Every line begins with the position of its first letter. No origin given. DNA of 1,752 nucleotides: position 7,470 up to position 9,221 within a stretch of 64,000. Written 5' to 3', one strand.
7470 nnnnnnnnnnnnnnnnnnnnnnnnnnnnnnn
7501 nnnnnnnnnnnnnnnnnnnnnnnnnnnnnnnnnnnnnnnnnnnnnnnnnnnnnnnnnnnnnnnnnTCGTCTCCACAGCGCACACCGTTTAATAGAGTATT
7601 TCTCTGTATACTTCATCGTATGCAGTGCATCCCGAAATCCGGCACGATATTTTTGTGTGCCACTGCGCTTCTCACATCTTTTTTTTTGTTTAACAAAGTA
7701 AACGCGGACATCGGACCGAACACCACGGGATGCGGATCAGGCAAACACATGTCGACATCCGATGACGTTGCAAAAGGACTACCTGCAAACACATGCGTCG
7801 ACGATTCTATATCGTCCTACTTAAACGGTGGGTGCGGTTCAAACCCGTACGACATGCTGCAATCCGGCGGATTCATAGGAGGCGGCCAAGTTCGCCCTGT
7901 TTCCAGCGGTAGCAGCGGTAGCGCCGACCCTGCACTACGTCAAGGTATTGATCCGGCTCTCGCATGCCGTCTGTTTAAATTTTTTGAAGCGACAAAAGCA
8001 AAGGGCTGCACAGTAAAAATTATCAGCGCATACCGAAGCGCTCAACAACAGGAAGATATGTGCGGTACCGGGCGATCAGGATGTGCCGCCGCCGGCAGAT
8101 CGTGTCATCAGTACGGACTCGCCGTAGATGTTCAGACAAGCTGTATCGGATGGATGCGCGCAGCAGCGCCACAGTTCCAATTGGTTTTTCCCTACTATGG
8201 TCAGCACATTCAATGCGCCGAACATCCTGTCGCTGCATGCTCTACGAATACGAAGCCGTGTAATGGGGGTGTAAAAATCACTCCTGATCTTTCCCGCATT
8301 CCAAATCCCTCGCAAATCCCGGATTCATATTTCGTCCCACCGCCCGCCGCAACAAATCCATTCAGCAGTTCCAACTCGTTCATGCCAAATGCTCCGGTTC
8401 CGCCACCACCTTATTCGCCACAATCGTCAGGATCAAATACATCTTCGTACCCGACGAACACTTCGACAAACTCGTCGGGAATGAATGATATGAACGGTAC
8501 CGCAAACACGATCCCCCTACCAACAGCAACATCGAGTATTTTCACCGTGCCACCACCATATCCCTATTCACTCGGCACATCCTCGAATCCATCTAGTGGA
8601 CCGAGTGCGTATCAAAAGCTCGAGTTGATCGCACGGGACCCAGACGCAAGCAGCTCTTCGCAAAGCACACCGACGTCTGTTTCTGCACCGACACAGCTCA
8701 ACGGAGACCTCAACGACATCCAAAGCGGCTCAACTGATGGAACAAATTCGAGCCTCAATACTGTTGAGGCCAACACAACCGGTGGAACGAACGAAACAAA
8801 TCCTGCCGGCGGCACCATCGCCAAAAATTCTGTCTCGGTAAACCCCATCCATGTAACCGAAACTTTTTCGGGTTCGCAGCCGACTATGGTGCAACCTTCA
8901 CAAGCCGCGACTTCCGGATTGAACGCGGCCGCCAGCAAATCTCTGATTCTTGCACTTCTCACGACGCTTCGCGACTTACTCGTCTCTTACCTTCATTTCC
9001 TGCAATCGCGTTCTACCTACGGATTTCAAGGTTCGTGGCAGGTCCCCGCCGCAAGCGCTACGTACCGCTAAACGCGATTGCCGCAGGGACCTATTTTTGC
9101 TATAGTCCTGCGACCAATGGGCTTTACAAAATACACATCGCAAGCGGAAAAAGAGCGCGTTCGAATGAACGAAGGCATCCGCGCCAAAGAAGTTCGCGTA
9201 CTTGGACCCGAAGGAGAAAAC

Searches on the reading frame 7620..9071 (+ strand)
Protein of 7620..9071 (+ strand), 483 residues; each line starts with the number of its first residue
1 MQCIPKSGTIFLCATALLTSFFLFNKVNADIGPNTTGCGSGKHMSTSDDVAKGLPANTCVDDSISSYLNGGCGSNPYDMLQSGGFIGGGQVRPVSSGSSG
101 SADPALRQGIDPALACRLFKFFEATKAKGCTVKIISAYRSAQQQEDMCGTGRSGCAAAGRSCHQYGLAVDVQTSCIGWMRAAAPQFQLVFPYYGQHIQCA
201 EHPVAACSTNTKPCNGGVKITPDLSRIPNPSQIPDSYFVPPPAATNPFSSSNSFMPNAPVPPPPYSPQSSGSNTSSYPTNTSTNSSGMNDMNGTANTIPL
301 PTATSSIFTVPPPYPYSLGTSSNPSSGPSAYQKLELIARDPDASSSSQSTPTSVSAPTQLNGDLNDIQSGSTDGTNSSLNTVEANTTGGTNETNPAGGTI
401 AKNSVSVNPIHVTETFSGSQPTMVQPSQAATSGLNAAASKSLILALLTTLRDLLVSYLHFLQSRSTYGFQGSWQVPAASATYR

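Call 4: search_protein_families(library=pfam, proteins=[window:7620-9071:+], max_evalue=0.01)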
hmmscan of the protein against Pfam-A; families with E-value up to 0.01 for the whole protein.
window:7620-9071:+ (483 aa): 2 families
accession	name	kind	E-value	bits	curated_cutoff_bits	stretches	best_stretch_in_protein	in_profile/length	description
PF02557.22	VanY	-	1.4e-07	31.8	25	1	110-174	4-77/132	D-alanyl-D-alanine carboxypeptidase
PF05951.18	Peptidase_M15_2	-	0.0044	17.2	27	1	110-183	53-124/153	Bacterial protein of unknown function (DUF882)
